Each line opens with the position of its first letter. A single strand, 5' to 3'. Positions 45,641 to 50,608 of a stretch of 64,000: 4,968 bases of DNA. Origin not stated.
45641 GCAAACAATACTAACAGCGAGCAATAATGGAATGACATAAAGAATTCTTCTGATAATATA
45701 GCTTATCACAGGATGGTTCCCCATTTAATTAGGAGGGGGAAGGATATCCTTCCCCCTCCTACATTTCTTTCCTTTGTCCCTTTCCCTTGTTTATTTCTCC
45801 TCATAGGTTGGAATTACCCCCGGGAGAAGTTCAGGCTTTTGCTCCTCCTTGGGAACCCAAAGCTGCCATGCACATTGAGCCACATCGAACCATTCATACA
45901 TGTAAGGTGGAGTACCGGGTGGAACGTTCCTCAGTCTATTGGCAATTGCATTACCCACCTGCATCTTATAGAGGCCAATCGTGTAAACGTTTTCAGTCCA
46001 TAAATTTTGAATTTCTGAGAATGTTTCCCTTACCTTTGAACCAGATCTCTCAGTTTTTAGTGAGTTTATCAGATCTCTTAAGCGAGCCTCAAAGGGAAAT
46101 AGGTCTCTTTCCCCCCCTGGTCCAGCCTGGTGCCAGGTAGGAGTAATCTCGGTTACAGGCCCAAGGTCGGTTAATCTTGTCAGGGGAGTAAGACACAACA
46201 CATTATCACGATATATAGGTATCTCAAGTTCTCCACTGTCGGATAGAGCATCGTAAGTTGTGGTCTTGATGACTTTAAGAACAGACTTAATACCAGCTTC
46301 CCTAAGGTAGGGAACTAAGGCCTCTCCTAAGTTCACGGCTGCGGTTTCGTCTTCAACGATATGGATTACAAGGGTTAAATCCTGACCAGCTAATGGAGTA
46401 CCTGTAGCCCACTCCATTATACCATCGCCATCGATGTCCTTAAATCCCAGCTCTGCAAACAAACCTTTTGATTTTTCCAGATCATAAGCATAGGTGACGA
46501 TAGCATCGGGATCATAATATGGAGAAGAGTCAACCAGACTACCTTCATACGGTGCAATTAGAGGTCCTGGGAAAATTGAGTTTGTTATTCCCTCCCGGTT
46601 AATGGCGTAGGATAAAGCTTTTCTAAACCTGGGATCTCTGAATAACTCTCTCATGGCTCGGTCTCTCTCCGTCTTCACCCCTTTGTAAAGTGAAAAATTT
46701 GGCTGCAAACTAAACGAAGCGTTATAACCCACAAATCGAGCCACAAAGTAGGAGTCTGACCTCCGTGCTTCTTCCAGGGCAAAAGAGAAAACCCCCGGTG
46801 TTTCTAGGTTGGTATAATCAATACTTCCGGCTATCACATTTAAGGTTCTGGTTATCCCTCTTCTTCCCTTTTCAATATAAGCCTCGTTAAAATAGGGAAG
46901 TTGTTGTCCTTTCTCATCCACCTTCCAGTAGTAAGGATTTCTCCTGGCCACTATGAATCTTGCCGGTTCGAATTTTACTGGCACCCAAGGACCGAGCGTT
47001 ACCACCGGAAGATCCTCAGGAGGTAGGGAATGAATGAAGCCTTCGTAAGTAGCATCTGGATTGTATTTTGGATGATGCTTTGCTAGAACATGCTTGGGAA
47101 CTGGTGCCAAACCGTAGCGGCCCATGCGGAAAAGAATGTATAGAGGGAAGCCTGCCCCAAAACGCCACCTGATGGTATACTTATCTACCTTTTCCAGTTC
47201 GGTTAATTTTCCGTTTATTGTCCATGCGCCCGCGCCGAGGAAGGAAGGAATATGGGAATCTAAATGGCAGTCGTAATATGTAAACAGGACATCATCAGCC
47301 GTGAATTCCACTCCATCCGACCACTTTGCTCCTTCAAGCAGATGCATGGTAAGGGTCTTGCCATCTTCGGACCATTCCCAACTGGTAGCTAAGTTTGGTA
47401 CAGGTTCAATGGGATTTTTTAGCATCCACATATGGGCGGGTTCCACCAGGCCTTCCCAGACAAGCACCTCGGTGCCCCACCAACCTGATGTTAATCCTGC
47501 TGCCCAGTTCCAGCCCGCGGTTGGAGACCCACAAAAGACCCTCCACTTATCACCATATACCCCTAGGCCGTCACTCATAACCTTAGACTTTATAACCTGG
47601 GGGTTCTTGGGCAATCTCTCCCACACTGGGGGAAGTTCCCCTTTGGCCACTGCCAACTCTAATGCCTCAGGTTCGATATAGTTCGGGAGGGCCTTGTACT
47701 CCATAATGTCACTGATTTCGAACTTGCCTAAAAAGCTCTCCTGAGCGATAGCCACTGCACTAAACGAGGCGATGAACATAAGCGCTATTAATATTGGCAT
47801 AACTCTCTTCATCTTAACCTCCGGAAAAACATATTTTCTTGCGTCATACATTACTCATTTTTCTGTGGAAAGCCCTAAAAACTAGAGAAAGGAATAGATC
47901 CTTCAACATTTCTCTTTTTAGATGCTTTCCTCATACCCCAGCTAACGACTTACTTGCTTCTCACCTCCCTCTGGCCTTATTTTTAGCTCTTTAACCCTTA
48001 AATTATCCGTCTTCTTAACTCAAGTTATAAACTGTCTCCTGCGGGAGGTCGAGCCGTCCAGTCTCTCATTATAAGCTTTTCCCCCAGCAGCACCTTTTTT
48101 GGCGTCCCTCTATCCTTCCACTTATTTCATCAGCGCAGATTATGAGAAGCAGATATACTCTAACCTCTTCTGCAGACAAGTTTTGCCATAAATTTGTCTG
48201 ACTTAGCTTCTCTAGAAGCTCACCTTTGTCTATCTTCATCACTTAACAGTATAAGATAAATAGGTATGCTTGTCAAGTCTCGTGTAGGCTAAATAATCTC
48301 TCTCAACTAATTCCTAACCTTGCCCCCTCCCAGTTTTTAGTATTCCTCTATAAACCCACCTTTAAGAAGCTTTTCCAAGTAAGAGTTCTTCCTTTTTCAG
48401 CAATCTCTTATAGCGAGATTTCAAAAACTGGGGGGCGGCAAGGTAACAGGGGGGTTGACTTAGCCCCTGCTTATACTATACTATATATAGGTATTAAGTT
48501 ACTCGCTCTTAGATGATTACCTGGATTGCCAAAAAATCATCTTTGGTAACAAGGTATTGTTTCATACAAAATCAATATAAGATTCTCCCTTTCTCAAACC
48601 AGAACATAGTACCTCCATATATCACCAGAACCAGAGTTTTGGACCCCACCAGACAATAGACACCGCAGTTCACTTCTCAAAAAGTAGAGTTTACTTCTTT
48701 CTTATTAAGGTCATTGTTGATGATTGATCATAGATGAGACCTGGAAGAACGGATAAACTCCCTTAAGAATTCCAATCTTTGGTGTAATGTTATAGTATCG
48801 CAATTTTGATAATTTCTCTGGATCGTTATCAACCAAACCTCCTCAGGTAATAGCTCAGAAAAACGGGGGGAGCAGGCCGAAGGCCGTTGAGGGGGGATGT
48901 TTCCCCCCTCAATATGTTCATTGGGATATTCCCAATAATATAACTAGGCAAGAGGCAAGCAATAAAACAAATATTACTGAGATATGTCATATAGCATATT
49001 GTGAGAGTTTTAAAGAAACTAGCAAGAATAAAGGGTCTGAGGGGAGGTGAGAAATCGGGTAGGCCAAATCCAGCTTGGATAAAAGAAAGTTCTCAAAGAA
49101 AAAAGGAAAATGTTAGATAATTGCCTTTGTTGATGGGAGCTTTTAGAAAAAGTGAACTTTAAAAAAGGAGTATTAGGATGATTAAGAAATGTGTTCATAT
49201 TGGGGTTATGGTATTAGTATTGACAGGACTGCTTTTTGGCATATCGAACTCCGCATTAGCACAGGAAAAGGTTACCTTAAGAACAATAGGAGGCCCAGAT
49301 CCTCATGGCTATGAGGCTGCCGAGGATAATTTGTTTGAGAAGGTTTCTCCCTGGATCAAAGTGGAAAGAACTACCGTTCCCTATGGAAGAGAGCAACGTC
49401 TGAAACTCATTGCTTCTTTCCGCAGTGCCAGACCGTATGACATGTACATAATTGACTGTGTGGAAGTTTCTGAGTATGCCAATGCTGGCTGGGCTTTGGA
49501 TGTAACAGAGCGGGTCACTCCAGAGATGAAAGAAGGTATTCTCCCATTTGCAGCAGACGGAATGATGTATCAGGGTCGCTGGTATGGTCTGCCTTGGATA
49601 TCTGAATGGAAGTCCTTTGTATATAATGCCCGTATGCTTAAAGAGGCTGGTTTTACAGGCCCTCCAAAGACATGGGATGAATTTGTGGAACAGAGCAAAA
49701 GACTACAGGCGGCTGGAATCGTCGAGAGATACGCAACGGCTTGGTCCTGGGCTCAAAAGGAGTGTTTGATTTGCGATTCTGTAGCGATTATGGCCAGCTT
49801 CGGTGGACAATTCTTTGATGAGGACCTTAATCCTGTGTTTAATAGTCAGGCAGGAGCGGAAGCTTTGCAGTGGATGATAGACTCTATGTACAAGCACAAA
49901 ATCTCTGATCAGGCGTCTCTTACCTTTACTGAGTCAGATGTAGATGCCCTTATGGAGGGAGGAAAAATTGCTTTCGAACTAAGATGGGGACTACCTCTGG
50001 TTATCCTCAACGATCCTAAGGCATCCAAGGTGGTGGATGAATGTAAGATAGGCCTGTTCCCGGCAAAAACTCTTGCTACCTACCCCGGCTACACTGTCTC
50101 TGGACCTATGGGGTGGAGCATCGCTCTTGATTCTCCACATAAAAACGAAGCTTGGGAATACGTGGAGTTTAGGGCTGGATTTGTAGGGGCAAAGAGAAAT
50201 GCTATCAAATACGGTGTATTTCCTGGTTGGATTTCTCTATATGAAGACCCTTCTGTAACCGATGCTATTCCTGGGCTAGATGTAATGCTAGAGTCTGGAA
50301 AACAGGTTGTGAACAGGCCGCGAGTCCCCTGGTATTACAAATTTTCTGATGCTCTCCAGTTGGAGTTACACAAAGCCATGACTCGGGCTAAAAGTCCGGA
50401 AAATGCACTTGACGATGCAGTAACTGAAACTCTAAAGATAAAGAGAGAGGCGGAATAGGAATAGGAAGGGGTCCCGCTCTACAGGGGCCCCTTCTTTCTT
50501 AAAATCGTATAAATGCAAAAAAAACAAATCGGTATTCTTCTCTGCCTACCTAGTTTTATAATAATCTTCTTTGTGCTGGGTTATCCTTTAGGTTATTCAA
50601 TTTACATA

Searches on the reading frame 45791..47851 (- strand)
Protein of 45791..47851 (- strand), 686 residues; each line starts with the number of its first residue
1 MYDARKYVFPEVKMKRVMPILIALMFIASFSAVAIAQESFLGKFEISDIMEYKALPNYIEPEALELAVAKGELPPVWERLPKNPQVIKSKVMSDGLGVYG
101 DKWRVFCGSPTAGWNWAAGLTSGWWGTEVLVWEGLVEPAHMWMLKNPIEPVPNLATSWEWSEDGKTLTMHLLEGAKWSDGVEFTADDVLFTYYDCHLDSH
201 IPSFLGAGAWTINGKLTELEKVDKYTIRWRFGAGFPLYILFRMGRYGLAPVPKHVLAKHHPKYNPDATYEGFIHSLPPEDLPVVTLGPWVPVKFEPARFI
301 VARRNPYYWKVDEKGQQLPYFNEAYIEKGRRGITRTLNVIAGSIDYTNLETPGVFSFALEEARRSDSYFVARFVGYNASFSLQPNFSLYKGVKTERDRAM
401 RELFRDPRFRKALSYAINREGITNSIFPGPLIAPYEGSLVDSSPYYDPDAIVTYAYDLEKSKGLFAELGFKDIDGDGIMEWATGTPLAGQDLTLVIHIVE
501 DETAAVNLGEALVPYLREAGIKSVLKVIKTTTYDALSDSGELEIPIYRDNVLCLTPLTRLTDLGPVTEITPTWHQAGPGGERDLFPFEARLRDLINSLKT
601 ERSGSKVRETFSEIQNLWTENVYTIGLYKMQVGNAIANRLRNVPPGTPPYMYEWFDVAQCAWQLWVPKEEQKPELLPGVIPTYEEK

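Call 69: search_protein_families(library=pfam, proteins=[window:45791-47851:-])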
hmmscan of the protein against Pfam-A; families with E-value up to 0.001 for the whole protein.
window:45791-47851:- (686 aa): 1 family
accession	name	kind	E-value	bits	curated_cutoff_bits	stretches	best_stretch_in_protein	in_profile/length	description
PF00496.27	SBP_bac_5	-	6.9e-59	200.2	32.4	1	149-544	1-341/368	Bacterial extracellular solute-binding proteins, family 5 Middle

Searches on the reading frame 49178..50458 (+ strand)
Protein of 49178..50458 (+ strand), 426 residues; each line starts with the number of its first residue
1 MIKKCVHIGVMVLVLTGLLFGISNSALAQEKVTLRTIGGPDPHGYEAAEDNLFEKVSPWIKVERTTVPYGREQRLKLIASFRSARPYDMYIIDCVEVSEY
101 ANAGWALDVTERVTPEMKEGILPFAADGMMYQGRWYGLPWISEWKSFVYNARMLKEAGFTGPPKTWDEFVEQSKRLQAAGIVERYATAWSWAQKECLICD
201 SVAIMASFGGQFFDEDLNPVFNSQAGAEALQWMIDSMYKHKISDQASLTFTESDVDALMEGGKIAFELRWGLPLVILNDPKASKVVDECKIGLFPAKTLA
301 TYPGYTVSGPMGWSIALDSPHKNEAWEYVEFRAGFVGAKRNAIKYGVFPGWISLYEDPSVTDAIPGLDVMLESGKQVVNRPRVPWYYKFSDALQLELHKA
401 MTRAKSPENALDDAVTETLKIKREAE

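Call 69: search_protein_families(library=pfam, proteins=[window:49178-50458:+])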
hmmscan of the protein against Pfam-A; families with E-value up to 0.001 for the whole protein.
window:49178-50458:+ (426 aa): 2 families
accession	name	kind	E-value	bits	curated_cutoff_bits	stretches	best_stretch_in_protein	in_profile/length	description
PF01547.30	SBP_bac_1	-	3.1e-29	103.4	26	1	47-331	13-299/307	Bacterial extracellular solute-binding protein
PF13416.11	SBP_bac_8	-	1.3e-16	61.7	27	1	61-362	13-273/279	Bacterial extracellular solute-binding protein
